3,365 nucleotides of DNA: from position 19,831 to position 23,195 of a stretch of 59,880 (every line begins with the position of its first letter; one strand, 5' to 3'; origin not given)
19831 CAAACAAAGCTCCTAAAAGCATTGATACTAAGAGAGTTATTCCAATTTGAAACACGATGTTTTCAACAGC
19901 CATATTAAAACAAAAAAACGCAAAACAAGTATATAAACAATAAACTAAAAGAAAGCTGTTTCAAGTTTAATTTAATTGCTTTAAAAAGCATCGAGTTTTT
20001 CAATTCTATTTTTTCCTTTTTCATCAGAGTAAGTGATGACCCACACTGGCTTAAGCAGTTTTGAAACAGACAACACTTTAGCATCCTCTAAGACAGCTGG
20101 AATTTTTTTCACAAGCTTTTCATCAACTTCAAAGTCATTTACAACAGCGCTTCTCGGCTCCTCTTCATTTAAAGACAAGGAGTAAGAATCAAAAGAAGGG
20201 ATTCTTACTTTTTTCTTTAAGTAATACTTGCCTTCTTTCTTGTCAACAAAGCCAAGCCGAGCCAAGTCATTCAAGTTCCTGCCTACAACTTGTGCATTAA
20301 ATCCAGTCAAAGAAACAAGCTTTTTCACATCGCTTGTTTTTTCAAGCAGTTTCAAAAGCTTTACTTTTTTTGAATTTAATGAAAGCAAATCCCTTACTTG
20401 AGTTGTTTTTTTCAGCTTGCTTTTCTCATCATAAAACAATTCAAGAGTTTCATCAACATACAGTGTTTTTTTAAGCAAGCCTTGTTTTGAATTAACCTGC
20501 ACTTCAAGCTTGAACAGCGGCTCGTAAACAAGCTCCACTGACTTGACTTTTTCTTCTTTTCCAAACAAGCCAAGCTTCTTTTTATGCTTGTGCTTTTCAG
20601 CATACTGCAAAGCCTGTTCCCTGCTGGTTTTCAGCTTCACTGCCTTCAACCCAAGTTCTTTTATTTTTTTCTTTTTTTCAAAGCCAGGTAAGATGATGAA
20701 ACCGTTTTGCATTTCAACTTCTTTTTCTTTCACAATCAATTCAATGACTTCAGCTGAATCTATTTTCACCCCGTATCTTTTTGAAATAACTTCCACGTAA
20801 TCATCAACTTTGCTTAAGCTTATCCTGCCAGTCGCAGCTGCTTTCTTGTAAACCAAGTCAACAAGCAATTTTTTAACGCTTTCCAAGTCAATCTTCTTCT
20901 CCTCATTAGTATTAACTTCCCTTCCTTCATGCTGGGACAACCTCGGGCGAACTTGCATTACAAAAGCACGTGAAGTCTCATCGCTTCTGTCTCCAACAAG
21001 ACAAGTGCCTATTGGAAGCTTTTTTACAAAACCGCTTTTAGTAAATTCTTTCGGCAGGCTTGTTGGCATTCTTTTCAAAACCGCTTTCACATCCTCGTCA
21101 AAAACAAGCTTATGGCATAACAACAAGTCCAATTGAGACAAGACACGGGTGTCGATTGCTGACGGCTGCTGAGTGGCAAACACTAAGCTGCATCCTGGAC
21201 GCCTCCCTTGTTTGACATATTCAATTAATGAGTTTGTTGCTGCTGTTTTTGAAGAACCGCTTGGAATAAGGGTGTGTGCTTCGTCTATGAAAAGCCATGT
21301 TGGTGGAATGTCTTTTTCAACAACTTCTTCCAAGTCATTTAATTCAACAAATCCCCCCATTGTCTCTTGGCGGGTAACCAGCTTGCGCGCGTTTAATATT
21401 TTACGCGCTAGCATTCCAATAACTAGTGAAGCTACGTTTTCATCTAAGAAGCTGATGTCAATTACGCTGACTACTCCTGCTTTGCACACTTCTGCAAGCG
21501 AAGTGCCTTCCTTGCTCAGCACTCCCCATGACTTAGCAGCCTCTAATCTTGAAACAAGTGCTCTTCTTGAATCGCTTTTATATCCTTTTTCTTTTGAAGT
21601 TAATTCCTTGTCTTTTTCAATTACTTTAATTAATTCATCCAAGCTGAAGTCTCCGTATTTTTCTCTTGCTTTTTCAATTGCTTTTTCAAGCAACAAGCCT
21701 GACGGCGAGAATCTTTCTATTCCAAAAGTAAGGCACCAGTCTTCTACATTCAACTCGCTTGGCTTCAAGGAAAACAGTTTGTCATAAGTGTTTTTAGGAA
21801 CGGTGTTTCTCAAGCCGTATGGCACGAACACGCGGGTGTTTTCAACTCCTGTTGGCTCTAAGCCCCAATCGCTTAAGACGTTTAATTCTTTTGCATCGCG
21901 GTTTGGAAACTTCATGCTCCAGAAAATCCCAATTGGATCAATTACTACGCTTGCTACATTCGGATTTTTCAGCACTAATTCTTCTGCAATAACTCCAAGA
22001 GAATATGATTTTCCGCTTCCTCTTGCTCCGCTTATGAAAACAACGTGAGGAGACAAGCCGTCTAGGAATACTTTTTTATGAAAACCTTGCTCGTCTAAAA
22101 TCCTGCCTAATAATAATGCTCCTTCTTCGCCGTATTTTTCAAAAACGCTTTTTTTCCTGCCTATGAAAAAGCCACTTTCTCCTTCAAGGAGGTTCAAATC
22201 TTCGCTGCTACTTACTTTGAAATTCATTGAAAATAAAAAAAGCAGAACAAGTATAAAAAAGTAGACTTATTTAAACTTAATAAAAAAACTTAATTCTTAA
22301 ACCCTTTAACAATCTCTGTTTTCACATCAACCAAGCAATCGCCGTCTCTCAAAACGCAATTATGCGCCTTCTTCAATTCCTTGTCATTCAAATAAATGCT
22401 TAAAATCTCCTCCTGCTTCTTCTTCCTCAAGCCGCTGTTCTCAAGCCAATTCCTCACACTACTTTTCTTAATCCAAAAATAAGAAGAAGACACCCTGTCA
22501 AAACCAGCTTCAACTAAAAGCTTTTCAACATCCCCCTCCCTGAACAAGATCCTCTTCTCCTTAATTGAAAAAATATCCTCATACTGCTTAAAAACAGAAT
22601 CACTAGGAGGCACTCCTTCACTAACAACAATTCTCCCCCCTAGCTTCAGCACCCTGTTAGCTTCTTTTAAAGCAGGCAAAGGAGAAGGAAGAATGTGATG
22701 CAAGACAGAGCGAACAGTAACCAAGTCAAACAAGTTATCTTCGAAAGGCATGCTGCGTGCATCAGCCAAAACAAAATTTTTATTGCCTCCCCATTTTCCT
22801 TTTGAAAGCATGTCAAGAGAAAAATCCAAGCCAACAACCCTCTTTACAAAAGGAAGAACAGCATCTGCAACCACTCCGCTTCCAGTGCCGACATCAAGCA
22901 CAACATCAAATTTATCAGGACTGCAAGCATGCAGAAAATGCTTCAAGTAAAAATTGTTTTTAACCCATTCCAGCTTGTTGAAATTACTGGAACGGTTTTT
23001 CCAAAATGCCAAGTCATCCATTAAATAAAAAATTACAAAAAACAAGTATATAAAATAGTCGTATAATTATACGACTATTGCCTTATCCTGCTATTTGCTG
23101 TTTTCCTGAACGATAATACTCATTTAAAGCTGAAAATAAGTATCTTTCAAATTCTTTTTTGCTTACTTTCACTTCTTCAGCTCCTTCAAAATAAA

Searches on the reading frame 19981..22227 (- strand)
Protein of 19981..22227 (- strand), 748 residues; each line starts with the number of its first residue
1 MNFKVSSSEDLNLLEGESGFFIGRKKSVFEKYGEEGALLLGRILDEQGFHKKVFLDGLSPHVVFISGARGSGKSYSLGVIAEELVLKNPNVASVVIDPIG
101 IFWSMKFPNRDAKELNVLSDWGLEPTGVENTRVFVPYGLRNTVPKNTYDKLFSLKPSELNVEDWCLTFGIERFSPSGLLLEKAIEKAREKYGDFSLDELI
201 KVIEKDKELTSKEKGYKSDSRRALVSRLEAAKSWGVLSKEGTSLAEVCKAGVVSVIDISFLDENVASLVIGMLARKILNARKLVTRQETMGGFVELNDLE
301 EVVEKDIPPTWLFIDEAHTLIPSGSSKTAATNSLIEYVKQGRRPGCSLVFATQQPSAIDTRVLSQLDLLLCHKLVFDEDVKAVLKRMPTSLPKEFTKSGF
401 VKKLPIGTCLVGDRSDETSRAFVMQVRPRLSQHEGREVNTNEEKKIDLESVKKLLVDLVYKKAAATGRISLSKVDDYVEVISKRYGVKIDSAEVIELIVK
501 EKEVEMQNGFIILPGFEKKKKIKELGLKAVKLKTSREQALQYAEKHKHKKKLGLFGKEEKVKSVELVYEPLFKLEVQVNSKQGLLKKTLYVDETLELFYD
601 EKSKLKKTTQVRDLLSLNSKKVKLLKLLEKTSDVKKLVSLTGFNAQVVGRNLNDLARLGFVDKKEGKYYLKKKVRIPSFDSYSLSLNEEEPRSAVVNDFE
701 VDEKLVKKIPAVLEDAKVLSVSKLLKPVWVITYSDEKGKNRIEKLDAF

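Call 63: search_protein_families(library=pfam, proteins=[window:19981-22227:-], max_evalue=0.001)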
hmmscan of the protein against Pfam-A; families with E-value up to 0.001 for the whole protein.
window:19981-22227:- (748 aa): 4 families
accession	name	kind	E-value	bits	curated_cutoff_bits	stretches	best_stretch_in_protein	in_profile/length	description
PF01935.23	DUF87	-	5.5e-18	66.3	23.2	1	58-277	21-220/220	Helicase HerA, central domain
PF05872.18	HerA_C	-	1.3e-07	31.1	22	1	297-425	246-375/502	Helicase HerA-like C-terminal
PF00004.35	AAA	-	0.00029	21.7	21.2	0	304-367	54-124/131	ATPase family associated with various cellular activities (AAA)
PF05707.18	Zot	-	0.0007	19.5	20.3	0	310-362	83-135/197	Zonular occludens toxin (Zot)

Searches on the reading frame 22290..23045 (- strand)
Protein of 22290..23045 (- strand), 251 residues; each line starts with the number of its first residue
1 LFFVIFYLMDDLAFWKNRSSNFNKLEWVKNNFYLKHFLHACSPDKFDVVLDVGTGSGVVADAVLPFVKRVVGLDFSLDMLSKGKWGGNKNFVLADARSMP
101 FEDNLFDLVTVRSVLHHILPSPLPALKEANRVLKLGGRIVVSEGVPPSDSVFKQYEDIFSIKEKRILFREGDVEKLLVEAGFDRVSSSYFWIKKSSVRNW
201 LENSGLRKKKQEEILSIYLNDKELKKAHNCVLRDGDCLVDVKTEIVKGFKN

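Call 63: search_protein_families(library=pfam, proteins=[window:22290-23045:-], max_evalue=0.001)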
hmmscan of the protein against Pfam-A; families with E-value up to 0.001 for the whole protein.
window:22290-23045:- (251 aa): 8 families
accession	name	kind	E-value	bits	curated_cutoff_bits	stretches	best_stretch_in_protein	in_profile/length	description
PF08241.18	Methyltransf_11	-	4.1e-22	79.1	21.2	1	50-141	1-95/95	Methyltransferase domain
PF13649.12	Methyltransf_25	-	2.2e-18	67.2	27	1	49-137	1-97/97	Methyltransferase domain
PF13489.12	Methyltransf_23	-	1.4e-15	57.9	27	1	34-186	9-163/164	Methyltransferase domain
PF13847.12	Methyltransf_31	-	3.8e-13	49.8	27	1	47-145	5-113/145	Methyltransferase domain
PF01209.24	Ubie_methyltran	-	1e-11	45.1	20.1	1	41-158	42-168/233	ubiE/COQ5 methyltransferase family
PF08242.18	Methyltransf_12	-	8.7e-11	42.9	30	1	50-139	1-98/98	Methyltransferase domain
PF05219.18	DREV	-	4.7e-05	23.1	26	1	45-149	94-194/265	DREV methyltransferase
PF05148.21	Methyltransf_8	-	0.00062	20.1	27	1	47-143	74-158/219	Hypothetical methyltransferase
